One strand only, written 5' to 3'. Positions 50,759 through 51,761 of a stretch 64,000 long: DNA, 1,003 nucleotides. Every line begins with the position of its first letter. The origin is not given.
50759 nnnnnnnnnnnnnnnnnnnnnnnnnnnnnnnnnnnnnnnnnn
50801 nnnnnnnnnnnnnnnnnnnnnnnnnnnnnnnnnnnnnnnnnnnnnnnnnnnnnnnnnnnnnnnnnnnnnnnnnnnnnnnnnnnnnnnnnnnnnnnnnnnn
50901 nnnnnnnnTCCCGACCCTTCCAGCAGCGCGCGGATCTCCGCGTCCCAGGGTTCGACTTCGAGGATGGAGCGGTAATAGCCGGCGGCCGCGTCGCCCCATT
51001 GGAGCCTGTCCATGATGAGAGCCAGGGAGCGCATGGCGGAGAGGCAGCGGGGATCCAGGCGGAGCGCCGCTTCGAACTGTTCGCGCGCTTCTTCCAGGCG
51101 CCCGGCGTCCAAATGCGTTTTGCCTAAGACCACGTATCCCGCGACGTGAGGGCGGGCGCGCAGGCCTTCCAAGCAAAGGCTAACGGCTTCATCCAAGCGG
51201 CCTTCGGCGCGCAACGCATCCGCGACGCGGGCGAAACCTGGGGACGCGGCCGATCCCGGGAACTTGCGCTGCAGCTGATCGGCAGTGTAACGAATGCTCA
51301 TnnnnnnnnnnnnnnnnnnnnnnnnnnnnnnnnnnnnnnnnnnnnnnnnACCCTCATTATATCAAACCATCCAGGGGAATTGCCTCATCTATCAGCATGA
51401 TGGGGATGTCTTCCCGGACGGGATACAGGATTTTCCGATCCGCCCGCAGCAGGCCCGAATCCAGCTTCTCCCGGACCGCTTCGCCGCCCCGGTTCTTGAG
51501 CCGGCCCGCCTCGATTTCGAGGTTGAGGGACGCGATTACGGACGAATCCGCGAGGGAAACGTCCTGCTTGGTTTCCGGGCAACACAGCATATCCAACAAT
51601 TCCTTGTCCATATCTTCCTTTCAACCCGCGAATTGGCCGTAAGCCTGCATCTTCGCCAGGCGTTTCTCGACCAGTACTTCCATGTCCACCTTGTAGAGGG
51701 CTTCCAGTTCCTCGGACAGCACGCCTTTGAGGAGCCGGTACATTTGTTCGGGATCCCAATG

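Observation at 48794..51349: Acidic TPR scaffold with five reiterated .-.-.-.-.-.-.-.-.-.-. short linear motifs and FimV-like C-terminus next to pilT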

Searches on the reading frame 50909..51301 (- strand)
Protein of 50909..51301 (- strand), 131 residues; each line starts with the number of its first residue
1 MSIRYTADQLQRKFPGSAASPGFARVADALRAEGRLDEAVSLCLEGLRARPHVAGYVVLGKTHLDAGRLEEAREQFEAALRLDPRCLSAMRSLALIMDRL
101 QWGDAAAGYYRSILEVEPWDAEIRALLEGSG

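Call 65: search_solved_structures(query=window:50909-51301:-, max_evalue=0.01)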
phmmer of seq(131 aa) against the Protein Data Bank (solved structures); distinct sequences matched with E-value up to 0.01: 95 (the best 60 are shown).
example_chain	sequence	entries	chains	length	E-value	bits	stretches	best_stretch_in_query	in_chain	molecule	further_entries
9qhb_A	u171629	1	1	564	8e-35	123.1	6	32-122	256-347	Engineered tetratricopeptide repeat protein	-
8bu0_A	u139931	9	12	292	4.3e-30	107.8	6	28-122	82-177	Consensus tetratricopeptide repeat protein | Crystal structure of an 8-repeat consensus TPR superhelix with Zinc. | Monomer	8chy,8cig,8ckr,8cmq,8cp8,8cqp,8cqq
9qhc_A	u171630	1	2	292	4.7e-20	75.4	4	33-122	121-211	Engineered tetratricopeptide repeat protein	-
7ntf_A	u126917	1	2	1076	1.4e-19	73.9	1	27-122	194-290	Isoform 1 of UDP-N-acetylglucosamine--peptide N-acetylglucosaminyltransferase 110 kDa subu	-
7yeh_B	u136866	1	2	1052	5.1e-19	72.1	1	27-122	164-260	UDP-N-acetylglucosamine--peptide N-acetylglucosaminyltransferase 110 kDa subunit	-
7yea_A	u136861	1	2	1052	5.5e-19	72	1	27-122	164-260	UDP-N-acetylglucosamine--peptide N-acetylglucosaminyltransferase 110 kDa subunit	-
6een_C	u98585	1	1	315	1.7e-18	70.4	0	24-78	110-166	Designer Pentatricopeptide Protein dPPR10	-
1w3b_A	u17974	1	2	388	5.2e-18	68.8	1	27-123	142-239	UDP-N-ACETYLGLUCOSAMINE--PEPTIDE N-ACETYLGLUCOSAMINYLTRANSFERASE 110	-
6eou_A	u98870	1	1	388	7.6e-18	68.3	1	27-121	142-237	UDP-N-acetylglucosamine--peptide N-acetylglucosaminyltransferase 110 kDa subunit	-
6een_A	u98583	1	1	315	1.9e-16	63.8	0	24-78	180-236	Designer Pentatricopeptide Protein dPPR10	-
6een_D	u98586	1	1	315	1.4e-14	57.7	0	25-78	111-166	Designer Pentatricopeptide Protein dPPR10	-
5i9d_A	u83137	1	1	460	1.8e-14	57.4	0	23-80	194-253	pentatricopeptide repeat protein dPPR-U8A2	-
5i9h_A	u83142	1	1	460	2.9e-14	56.7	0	24-79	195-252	pentatricopeptide repeat protein dPPR-U8G2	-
6een_B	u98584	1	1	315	5e-14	55.9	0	26-78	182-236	Designer Pentatricopeptide Protein dPPR10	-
5i9g_C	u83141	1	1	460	7e-14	55.5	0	26-80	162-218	pentatricopeptide repeat protein dPPR-U8C2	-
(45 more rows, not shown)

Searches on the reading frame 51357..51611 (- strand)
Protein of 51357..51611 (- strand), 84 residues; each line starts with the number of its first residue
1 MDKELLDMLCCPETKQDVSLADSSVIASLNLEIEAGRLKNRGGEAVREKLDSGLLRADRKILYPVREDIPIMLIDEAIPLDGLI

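Call 16: search_protein_families(library=pfam, proteins=[window:51357-51611:-], max_evalue=0.001)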
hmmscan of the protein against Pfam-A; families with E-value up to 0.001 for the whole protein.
window:51357-51611:- (84 aa): 1 family
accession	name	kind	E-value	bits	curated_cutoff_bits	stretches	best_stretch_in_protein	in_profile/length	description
PF03966.22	Trm112p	-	2.9e-06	27.5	22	1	2-41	1-29/40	Trm112p-like protein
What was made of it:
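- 51357..51611 (-): Trm112-like small protein gene immediately upstream. It holds this position in the Fibrobacteria-type loci only. Pfam PF03966, 27.5 bits against a cutoff of 22 (call 16).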

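Call 54: search_protein_families(library=ncbifam, proteins=[window:51357-51611:-], max_evalue=0.001)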
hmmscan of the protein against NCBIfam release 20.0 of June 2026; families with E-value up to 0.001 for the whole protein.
window:51357-51611:- (84 aa): 1 family
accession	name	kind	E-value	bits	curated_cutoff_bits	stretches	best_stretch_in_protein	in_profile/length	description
NF038101.1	Trm112_arch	equivalog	4.8e-06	26.6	77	1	1-73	1-54/59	methytransferase partner Trm112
